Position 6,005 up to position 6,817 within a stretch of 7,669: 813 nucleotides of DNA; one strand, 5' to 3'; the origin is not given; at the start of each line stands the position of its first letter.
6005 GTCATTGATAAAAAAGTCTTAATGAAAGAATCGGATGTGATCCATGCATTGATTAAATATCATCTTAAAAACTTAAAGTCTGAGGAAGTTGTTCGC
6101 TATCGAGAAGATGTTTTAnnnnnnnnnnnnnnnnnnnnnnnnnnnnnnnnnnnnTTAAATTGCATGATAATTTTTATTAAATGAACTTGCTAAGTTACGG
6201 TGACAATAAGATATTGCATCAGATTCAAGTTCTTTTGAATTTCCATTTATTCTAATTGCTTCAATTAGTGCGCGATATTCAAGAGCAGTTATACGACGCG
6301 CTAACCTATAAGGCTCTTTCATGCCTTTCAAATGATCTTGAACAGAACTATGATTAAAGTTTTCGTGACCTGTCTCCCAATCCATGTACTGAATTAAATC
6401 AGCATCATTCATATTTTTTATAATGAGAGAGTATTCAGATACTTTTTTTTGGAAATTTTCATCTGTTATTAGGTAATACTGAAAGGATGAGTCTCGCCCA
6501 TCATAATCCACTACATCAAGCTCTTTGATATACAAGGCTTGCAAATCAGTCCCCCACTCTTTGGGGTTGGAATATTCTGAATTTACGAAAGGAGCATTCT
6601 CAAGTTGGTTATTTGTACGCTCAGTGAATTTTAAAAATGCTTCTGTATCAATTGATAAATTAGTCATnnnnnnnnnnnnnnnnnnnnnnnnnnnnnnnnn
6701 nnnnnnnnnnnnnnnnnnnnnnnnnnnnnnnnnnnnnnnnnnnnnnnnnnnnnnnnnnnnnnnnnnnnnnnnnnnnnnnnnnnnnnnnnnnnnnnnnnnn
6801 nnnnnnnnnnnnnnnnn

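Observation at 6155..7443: Accessory island: divergent 170-aa unknown protein and YfbU-family protein with their own promoters and terminator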

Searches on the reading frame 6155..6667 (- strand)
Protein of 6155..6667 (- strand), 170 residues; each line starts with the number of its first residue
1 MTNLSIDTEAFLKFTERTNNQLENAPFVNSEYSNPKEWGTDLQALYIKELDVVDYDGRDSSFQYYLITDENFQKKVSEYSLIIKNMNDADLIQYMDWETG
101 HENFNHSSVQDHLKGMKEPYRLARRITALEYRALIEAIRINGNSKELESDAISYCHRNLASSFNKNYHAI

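Call 4: search_protein_families(library=pfam, proteins=[window:6155-6667:-], max_evalue=0.1)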
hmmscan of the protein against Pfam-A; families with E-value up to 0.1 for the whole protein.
window:6155-6667:- (170 aa): 0 families

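Call 5: search_protein_families(library=phrogs, proteins=[window:6155-6667:-], max_evalue=0.1)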
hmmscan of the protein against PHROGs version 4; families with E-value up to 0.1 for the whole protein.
window:6155-6667:- (170 aa): 2 families
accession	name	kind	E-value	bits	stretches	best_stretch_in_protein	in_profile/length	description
phrog_7540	-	unknown function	0.0048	17.5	1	73-145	24-100/221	-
phrog_17782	-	unknown function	0.016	16.4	1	63-101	8-47/66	-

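Call 6: search_protein_families(library=ncbifam, proteins=[window:6155-6667:-], max_evalue=0.1)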
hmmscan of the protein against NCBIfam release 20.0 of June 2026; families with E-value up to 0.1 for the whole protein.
window:6155-6667:- (170 aa): 0 families

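Call 7: search_protein_families(library=padloc, proteins=[window:6155-6667:-], max_evalue=0.1)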
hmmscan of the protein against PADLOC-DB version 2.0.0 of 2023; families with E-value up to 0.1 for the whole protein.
window:6155-6667:- (170 aa): 0 families

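Call 10: search_dna_similar(query=window:6155-6667:-, collection=phages, mode=protein, max_rows=40, max_evalue=1)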
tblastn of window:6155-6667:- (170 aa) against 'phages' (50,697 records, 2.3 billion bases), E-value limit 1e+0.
No match.

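Call 11: find_related_loci(query=window:6155-6667:-, collection=viral_contigs, flank=8000)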
Query window:6155-6667:- (170 aa) in viral_contigs; peptide patterns used: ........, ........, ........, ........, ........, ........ (x = any residue, [..] = any of these).
8 stretches matched a pattern, but none encodes a relative of the query by tblastn (E <= 1e-3).

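Call 13: find_homologous_proteins(query=window:6155-6667:-, max_evalue=0.01)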
Query window:6155-6667:- (170 aa): 9 proteins with E <= 0.01 among 28 candidates.
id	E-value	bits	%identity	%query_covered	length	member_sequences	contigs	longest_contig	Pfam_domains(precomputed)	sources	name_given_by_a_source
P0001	1.6e-107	375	99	100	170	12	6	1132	-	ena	-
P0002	1.4e-86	307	80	100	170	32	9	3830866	-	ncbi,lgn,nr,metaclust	ncbi:TPA: hypothetical protein PPD39_003727 [Acinetobacter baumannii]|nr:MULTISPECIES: hypothetical 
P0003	2.0e-71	257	73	100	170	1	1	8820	-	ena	-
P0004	1.1e-60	223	64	100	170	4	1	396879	-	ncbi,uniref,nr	ncbi:hypothetical protein EXE30_05205 [Acinetobacter halotolerans]|uniref:Uncharacterized protein n=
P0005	3.8e-56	208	68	84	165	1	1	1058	-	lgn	-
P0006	3.9e-45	172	57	88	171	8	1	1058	-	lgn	-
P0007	6.5e-41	158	47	97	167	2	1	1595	-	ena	-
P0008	6.5e-38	149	77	52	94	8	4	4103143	-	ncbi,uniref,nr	ncbi:hypothetical protein [Acinetobacter baumannii]|uniref:hypothetical protein n=1 Tax=Acinetobacte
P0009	4.9e-32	129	50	84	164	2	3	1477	-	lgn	-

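Call 14: find_encoding_contigs(protein=P0002, flank=10000, max_places=6)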
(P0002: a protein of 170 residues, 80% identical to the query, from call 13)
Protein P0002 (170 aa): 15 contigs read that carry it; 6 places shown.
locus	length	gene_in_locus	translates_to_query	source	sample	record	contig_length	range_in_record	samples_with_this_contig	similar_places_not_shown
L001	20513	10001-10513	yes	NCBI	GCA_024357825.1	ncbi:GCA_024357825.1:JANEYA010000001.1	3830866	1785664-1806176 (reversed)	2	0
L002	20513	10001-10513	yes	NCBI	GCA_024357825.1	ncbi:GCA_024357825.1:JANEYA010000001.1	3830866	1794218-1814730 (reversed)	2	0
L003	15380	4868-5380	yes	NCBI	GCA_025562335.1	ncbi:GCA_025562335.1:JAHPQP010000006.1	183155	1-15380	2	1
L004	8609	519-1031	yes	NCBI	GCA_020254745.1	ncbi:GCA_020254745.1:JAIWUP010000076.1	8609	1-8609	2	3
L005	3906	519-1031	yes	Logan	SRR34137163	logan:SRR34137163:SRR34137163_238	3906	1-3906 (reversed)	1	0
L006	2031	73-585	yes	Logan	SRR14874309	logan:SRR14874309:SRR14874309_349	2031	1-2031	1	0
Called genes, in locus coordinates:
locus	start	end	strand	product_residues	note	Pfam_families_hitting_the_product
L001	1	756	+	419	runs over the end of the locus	PF03349:Toluene_X (weak)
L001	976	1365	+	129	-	-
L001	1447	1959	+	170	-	-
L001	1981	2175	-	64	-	-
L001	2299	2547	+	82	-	-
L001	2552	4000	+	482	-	PF02486:Rep_trans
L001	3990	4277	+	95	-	-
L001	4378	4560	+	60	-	-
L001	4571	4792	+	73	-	PF05356:Phage_Coat_B (weak)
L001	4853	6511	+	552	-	-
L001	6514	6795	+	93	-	PF10734:DUF2523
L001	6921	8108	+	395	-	PF05707:Zot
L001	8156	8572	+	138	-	-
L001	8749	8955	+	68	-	-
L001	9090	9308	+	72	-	-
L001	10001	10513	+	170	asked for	-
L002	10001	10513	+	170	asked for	-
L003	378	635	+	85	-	-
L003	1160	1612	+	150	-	-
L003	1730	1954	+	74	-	-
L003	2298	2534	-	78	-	PF09905:VF530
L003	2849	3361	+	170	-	-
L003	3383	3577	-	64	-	-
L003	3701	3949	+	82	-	-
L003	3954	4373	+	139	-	-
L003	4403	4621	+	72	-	-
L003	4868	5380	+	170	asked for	-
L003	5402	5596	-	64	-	-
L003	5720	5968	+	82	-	-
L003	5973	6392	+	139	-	-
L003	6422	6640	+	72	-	-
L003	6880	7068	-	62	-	-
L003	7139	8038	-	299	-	PF00126:HTH_1, PF03466:LysR_substrate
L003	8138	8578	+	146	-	PF03788:LrgA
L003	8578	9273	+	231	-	PF04172:LrgB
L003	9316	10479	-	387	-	PF01306:LacY_symp (weak), PF03825:Nuc_H_symport, PF07690:MFS_1, PF12832:MFS_1_like, PF07690:MFS_1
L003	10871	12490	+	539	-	-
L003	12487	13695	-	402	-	PF00872:Transposase_mut, PF10551:MULE (faint)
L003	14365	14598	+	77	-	PF09939:DUF2171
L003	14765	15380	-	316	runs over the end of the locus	PF00892:EamA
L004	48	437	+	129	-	-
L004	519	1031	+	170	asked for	-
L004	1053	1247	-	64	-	-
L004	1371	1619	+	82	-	-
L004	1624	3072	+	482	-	PF02486:Rep_trans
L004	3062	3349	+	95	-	-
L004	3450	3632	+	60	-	-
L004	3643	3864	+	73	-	PF05356:Phage_Coat_B (weak)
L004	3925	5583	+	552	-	-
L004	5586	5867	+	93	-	PF10734:DUF2523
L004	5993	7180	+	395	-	PF05707:Zot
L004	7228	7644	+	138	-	-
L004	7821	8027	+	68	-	-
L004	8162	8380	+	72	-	-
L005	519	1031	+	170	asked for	-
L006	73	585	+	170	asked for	-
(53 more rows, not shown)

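Call 15: find_encoding_contigs(protein=P0003, flank=10000, max_places=4)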
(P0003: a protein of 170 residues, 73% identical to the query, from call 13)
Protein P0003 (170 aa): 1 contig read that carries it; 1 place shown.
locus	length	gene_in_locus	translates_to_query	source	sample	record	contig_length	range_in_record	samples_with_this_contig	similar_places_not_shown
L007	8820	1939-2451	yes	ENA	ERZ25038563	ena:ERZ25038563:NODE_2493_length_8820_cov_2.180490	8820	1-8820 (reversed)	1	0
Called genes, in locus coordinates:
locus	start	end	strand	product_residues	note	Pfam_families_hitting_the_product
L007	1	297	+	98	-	?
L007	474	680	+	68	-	-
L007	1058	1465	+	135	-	-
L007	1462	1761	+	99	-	-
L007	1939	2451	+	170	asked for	-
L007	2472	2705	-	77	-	-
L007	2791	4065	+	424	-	PF05144:Phage_CRI, PF05155:G2P_X_C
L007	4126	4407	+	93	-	-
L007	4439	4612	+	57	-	-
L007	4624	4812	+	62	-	-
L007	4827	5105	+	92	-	PF05356:Phage_Coat_B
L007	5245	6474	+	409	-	PF05616:Neisseria_TspB (weak)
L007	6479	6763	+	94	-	PF10734:DUF2523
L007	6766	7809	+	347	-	PF05707:Zot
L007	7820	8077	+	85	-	-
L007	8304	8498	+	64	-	-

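Call 16: find_encoding_contigs(protein=P0004, flank=10000, max_places=4)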
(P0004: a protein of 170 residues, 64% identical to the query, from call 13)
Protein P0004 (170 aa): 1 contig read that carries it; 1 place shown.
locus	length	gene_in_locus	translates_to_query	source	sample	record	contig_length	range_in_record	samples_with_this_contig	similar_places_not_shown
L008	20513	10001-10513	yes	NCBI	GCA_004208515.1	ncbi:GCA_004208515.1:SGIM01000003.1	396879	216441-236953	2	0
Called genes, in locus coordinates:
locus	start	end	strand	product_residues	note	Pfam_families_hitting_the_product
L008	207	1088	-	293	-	PF00126:HTH_1, PF03466:LysR_substrate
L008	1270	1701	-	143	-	PF10604:Polyketide_cyc2, PF10698:DUF2505 (faint)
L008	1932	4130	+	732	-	PF07715:Plug, PF00593:TonB_dep_Rec_b-barrel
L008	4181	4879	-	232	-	-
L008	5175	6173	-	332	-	PF08240:ADH_N, PF00107:ADH_zinc_N, PF13602:ADH_zinc_N_2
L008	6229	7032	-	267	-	PF00106:adh_short, PF01370:Epimerase (weak), PF08643:DUF1776 (faint), PF08659:KR, PF23441:SDR (faint), PF13561:adh_short_C2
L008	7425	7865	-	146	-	PF01638:HxlR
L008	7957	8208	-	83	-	PF09905:VF530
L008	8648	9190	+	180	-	-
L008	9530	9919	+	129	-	-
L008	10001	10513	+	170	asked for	-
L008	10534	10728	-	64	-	-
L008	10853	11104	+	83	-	-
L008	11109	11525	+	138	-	-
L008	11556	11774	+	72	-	-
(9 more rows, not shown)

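Call 21: search_solved_structures(query=A1, max_evalue=10)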
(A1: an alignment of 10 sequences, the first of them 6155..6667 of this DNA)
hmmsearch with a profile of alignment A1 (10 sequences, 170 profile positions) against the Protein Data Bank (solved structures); distinct sequences matched with E-value up to 10: 3.
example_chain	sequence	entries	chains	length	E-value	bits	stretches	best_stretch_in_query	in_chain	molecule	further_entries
6lp3_A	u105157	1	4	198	0.21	14.7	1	12-99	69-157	Uncharacterized protein YMR124W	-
6h3p_A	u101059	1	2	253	1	12.5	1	67-116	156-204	Chorismate mutase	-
8h2i_bC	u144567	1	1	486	2.9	11.1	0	54-85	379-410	MCPv2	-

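Call 30: predict_structure(alignment_id=A1)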
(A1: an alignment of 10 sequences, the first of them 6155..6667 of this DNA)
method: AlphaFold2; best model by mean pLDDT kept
length: 170 residues; sequences in the alignment: 10
mean_pLDDT: 84.6   pTM: 0.77
mean pLDDT of the five models: 84.6, 83.3, 82.2, 75.9, 66.1
residues with pLDDT >= 90: 101; 70-90: 36; 50-70: 27; < 50: 6
segments of 3 or more residues with pLDDT < 50: 1-4
pLDDT, mean of each block of 10 residues (from residue 1): 60 66 60 83 92 67 91 97 95 93 95 91 95 98 95 93 67
secondary structure, 60 per line:
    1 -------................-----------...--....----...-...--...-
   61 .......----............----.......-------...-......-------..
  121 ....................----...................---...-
elements in order: H8-23 H40-43 E52-54 E57-59 H61-67 H72-83 H88-94 H106-111 H119-140 H145-163

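Call 37: fold_search(model_id=the predicted structure, library=pdb)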
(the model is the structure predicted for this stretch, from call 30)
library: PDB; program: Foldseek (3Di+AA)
matches with E <= 10: 308; with E <= 0.001: 0
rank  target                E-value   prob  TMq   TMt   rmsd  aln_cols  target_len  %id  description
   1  6aj4_A                9.6e-01  0.30  0.28  0.20  11.1       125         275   14  Crystal structure of the DHR-2 domain of DOCK7 in complex with Cdc42 (released 2019-03-20)
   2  8e0n_F                1.2e+00  0.30  0.29  0.29  15.4       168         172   15  Homotrimeric variant of tcTRP9, BGL18 (released 2023-04-12)
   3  8e0o_B                1.5e+00  0.54  0.33  0.29   8.2       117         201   19  Heterotrimeric variant of tcTRP9, hetBGL03-15-18 (released 2023-04-12)
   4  2wb7_A                1.6e+00  0.14  0.21  0.09  10.6       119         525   12  pT26-6p (released 2009-03-03)
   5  2rld_E                2.0e+00  0.21  0.26  0.37  10.2       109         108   12  CRYSTAL STRUCTURE OF A PROTEIN WITH UNKNOWN FUNCTION FROM S23 RIBOSOMAL PROTEIN FAMILY (BT_0352) FROM BACTEROIDES THET (released 2007-10-30)
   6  9bqx_A                2.0e+00  0.08  0.19  0.14  25.3       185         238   11  Membrane-bound AMPH-1 tube in the presence of GTP (released 2025-05-14)
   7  6enq_A                2.1e+00  0.09  0.22  0.16  18.0       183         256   11  Structure of human PPAR gamma LBD in complex with Lanifibranor (IVA337) (released 2018-03-14)
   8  6psq_L                2.1e+00  0.06  0.18  0.08  17.1       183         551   12  Escherichia coli RNA polymerase closed complex (TRPc) with TraR and rpsT P2 promoter (released 2020-03-25)
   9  8i5f_A                2.2e+00  0.16  0.27  0.13  11.4       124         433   11  Crystal structure of the DHR-2 domain of DOCK10 in complex with Cdc42 (T17N mutant) (released 2023-03-15)
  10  9gm7_C                2.2e+00  0.11  0.22  0.10  21.9       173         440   13  MukBEF in a nucleotide-bound state with open neck gate (monomer) (released 2025-03-26)
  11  2gsc_E                2.3e+00  0.20  0.26  0.36  10.2       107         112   10  Crystal Structure of the Conserved Hypothetical Cytosolic Protein Xcc0516 from Xanthomonas campestris (released 2006-10-03)
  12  5jxd                  2.3e+00  0.14  0.27  0.25  14.7       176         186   11  Crystal structure of murine Tnfaip8 C165S mutant (released 2017-06-28)
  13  5cwb                  2.3e+00  0.08  0.21  0.18  16.7       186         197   11  Crystal structure of de novo designed helical repeat protein DHR4 (released 2015-12-16)
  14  4r06_A                2.3e+00  0.08  0.21  0.15  19.1       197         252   10  Crystal Structure of SR2067 bound to PPARgamma (released 2016-01-27)
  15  9ddp_D                2.3e+00  0.04  0.16  0.13  25.1       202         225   14  E. coli TonB-ExbBD TonB bound to ExbB chain E (released 2025-07-09)
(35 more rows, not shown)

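Call 39: search_protein_representatives(alignment_id=A1)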
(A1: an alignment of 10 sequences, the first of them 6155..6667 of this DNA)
Query: 10 sequences, 170 profile positions. Proteins with E-value up to 0.001 (for the whole library): 5; up to 1e-10: 4; up to 1e-30: 3. The best 5 are listed.
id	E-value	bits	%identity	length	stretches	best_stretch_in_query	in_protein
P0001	3.4e-89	313.6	-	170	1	1-170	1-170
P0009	1.5e-65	236.6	-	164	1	1-168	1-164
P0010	6.8e-32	127.1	-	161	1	35-163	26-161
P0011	1.1e-26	110.0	-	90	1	4-86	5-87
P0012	2.7e-06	43.7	-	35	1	86-119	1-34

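Call 43: fold_search(model_id=the predicted structure, library=viral)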
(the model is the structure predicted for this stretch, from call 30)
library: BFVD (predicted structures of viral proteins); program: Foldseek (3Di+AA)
matches with E <= 10: 407; with E <= 0.001: 0
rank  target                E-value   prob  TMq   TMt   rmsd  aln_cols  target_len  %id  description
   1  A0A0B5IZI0            4.1e-01  0.16  0.22  0.13  15.9       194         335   11  Uncharacterized protein [Pandoravirus inopinatum]
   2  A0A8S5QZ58            4.1e-01  0.11  0.15  0.09  15.9       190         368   11  Uncharacterized protein [Siphoviridae sp. ctoiA13]
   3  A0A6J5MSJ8            6.9e-01  0.14  0.22  0.12  16.2       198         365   15  Uncharacterized protein [uncultured Caudovirales phage]
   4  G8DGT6                8.0e-01  0.09  0.16  0.14  15.3       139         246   16  (no name in the UniProt tables at hand)
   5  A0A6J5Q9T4            9.8e-01  0.07  0.17  0.17  15.9       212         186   15  Uncharacterized protein [uncultured Caudovirales phage]
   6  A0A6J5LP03            1.1e+00  0.57  0.27  0.50   9.2        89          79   18  Uncharacterized protein [uncultured Caudovirales phage]
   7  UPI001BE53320         1.1e+00  0.12  0.18  0.23  14.8       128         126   13  (no name look-up for this kind of identifier)
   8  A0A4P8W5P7            1.2e+00  0.12  0.24  0.15  17.0       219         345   13  (no name in the UniProt tables at hand)
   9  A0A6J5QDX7            1.2e+00  0.08  0.18  0.10  13.8       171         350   14  Uncharacterized protein [uncultured Caudovirales phage]
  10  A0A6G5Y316            1.3e+00  0.23  0.26  0.29  10.8       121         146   15  (no name in the UniProt tables at hand)
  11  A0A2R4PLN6            1.3e+00  0.23  0.26  0.16  15.1       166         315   14  (no name in the UniProt tables at hand)
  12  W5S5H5                1.3e+00  0.12  0.22  0.29  12.8       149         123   14  Uncharacterized protein [Pithovirus sibericum]
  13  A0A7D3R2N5            1.3e+00  0.06  0.21  0.20  15.3       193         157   12  Uncharacterized protein [Fadolivirus FV1/VV64]
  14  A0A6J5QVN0            1.4e+00  0.12  0.24  0.09  13.3       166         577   13  Uncharacterized protein [uncultured Caudovirales phage]
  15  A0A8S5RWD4            1.4e+00  0.05  0.13  0.08  29.2       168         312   16  Uncharacterized protein [Siphoviridae sp. ctHip2]
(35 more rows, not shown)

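Call 58: find_related_loci(query=A1, collection=viral_contigs, flank=6000)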
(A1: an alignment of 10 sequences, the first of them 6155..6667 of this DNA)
Query A1 (170 aa) in viral_contigs; peptide patterns used: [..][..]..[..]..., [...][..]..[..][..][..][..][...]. (x = any residue, [..] = any of these).
32 stretches matched a pattern; 2 encode a relative of the query (tblastn E <= 1e-3); 2 distinct loci.
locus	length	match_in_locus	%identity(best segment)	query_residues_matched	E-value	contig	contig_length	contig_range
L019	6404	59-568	81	1-170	6e-96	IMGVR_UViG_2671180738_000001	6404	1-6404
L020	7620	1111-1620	80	1-170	3e-95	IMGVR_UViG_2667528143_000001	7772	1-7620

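Call 66: search_protein_families(library=pfam, proteins=[L004:48-437:+, L007:1058-1465:+, L007:1462-1761:+], max_evalue=0.01)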
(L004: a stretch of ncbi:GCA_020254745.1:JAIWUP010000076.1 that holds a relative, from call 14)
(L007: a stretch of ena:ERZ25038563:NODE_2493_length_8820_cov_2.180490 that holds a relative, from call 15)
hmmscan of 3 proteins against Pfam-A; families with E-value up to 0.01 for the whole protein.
L004:48-437:+ (129 aa): 0 families

L007:1058-1465:+ (135 aa): 1 family
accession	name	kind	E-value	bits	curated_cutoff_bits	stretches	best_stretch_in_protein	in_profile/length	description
PF14296.11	O-ag_pol_Wzy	-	0.0095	15.1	26.6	0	25-116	227-318/468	O-antigen polysaccharide polymerase Wzy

L007:1462-1761:+ (99 aa): 0 families

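Call 67: search_protein_families(library=padloc, proteins=[L004:48-437:+, L007:1058-1465:+, L007:1462-1761:+], max_evalue=0.01)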
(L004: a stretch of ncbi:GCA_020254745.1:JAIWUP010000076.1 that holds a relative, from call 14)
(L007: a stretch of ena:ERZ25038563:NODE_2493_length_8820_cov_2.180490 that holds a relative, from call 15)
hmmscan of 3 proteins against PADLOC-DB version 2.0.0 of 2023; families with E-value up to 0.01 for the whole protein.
L004:48-437:+ (129 aa): 0 families

L007:1058-1465:+ (135 aa): 0 families

L007:1462-1761:+ (99 aa): 0 families

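Call 78: search_protein_families(library=pfam, alignment_id=A1, max_evalue=5)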
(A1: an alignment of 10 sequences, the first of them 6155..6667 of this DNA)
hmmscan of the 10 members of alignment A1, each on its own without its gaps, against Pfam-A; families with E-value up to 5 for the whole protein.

A. member 1, window:6155-6667:- (170 aa): 0 families

B. families by the number of members that match (of 10 scanned): 3 families
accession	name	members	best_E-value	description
PF21955.1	CarG-like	1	0.088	Carbapenem resistance protein CarG-like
PF20243.3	MbnP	1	0.16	MbnP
PF19925.4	DUF6388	1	0.21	Family of unknown function (DUF6388)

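Call 99: find_encoding_contigs(protein=P0007, flank=3000, max_places=3)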
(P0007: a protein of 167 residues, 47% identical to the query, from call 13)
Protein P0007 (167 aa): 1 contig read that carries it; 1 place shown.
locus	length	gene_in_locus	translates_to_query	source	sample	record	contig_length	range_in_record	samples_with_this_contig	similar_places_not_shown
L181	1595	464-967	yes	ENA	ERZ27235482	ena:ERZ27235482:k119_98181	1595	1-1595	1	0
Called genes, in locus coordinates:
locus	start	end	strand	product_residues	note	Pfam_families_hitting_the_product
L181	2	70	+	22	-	?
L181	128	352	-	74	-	PF21217:PaaA2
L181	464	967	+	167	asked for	-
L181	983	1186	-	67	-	-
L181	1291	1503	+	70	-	-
